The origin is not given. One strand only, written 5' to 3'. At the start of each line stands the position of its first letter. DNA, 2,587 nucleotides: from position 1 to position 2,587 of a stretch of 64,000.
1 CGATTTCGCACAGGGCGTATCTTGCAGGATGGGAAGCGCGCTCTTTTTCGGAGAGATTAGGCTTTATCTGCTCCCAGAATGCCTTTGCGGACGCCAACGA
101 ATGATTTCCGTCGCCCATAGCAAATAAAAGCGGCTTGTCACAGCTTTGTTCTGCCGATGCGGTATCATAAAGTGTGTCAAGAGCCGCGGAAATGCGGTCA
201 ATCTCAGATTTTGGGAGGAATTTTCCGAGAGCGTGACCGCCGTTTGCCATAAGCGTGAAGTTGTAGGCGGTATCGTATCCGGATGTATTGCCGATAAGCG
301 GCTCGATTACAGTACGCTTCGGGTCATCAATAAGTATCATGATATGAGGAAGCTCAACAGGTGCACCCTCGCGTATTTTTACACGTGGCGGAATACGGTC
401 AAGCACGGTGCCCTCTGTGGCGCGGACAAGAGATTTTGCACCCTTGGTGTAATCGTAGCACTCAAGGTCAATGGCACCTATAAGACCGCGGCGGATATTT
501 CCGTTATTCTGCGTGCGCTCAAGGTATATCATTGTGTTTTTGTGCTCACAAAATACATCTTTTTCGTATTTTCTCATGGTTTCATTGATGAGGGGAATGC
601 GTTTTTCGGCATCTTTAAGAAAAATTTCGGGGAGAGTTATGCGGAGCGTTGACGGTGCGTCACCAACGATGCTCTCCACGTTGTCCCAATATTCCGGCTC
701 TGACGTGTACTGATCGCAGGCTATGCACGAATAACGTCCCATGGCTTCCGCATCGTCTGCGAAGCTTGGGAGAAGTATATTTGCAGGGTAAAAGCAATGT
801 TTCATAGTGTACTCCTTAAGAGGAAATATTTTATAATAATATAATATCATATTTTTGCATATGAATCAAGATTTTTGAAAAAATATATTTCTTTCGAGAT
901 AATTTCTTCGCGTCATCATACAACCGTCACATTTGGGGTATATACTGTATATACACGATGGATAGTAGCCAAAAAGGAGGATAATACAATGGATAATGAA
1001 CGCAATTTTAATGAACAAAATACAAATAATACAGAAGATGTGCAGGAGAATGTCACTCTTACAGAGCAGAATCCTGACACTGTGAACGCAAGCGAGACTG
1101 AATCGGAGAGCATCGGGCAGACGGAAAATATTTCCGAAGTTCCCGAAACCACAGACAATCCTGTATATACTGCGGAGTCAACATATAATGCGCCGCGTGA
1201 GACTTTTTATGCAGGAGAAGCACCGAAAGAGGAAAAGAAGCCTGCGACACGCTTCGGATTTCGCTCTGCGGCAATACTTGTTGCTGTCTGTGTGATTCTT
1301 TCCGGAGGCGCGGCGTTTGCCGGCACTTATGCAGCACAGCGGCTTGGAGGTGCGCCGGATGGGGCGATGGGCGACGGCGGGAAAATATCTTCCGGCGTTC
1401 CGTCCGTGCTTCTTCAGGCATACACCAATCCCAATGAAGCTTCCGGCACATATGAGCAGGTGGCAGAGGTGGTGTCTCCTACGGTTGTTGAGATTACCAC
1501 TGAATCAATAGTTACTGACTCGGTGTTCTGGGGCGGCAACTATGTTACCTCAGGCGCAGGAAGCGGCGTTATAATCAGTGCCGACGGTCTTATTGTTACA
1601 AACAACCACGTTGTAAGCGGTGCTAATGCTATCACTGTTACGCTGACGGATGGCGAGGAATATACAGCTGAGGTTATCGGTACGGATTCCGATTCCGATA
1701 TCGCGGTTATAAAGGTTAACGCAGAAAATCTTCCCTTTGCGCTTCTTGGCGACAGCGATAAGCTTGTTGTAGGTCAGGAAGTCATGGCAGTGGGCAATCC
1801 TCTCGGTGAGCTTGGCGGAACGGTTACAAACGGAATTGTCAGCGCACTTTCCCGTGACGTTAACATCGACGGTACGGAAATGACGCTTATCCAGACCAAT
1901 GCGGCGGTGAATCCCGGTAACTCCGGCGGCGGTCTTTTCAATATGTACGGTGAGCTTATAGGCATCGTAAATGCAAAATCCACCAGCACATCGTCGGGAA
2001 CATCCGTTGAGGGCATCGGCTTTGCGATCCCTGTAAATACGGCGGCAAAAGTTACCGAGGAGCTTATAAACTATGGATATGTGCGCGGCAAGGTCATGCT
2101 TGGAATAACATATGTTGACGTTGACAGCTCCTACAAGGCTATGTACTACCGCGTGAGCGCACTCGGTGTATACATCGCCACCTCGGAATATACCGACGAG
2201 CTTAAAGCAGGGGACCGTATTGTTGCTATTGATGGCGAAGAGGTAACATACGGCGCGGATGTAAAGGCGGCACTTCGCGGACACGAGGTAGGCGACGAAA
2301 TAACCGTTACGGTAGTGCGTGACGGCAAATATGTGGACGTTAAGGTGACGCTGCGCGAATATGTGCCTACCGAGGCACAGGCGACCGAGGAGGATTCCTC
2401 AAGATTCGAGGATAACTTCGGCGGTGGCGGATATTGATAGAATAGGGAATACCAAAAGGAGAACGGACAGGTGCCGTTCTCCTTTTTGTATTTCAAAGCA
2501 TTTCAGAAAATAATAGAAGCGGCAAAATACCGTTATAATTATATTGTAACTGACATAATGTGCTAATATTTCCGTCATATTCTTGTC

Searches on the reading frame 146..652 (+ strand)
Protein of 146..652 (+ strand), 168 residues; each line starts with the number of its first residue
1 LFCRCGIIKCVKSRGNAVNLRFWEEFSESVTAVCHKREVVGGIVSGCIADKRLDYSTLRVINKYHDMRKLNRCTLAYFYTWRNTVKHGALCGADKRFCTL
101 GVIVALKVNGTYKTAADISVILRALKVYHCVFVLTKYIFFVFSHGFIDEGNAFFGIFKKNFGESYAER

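Call 88: search_protein_families(library=padloc, alignment_id=A5, max_evalue=1e-10)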
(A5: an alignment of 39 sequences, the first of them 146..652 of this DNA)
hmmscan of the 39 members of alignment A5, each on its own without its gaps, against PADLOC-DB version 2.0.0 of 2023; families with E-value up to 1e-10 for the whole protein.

A. member 1, window:146-652:+ (168 aa): 0 families

B. families by the number of members that match (of 39 scanned): 7 families
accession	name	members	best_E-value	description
PDLC04135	mad3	1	7.5e-30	mads_3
PDLC02373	dCTPase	1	1.3e-18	-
PDLC02903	pVip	1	7e-17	Viperins not associated with kinases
PDLC02960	RT-Protease_XI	1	4.6e-16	single gene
PDLC04134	mad2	1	8.7e-16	mads_2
PDLC02959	RT-Protease_XI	1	1.1e-14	single gene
PDLC02904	pVip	1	9.7e-13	Viperins associated with kinases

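Call 89: search_protein_families(library=pfam, alignment_id=A5, max_evalue=1e-10)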
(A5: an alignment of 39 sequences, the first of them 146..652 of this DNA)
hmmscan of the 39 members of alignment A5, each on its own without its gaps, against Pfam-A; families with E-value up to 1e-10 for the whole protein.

A. member 1, window:146-652:+ (168 aa): 0 families

B. families by the number of members that match (of 39 scanned): 52 families (the first 25 are shown)
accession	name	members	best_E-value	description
PF13597.11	NRDD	1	4.5e-204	Anaerobic ribonucleoside-triphosphate reductase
PF03786.19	UxuA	1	7.5e-149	D-mannonate dehydratase (UxuA)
PF09547.16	SpoIVA_ATPase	1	8.7e-110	Stage IV sporulation protein A, ATPase domain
PF00275.25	EPSP_synthase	1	2.1e-99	EPSP synthase (3-phosphoshikimate 1-carboxyvinyltransferase)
PF00814.31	TsaD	1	2.4e-91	tRNA N6-adenosine threonylcarbamoyltransferase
PF12725.13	DUF3810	1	4.5e-86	Protein of unknown function (DUF3810)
PF00768.25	Peptidase_S11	1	4.6e-72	D-alanyl-D-alanine carboxypeptidase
PF00171.27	Aldedh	1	1.3e-67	Aldehyde dehydrogenase family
PF00180.25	Iso_dh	1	1.6e-66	Isocitrate/isopropylmalate dehydrogenase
PF20438.3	SpoIVA_middle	1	1.6e-64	Stage IV sporulation protein A, middle domain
PF00742.24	Homoserine_dh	1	2.6e-63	Homoserine dehydrogenase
PF02690.20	Na_Pi_cotrans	1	3.7e-62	Na+/Pi-cotransporter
PF07690.21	MFS_1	1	2.9e-47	Major Facilitator Superfamily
PF02518.31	HATPase_c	1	1.1e-36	Histidine kinase-, DNA gyrase B-, and HSP90-like ATPase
PF00587.30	tRNA-synt_2b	1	3e-36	tRNA synthetase class II core domain (G, H, P, S and T)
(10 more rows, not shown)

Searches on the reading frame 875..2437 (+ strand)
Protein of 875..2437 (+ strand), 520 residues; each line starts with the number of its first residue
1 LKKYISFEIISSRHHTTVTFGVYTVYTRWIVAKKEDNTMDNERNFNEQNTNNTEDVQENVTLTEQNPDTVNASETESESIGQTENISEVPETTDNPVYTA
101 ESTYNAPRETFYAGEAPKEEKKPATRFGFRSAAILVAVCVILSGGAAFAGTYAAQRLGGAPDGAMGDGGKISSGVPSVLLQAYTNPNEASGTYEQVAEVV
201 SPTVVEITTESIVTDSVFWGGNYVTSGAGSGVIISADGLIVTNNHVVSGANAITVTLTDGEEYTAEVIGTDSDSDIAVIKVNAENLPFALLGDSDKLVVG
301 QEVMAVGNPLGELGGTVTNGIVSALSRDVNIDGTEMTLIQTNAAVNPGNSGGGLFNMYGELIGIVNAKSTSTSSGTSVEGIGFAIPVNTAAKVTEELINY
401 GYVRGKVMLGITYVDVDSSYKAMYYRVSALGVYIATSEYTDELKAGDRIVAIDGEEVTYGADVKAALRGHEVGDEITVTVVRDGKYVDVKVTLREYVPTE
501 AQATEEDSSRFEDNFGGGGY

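Call 90: search_protein_families(library=padloc, proteins=[window:875-2437:+], max_evalue=1e-8)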
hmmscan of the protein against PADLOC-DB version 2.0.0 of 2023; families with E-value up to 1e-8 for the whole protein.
window:875-2437:+ (520 aa): 2 families
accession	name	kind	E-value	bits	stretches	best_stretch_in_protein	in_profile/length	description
PDLC02960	RT-Protease_XI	-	4.6e-16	56.8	1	202-375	323-487/506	single gene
PDLC02959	RT-Protease_XI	-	1.1e-14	52.3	1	203-376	326-490/510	single gene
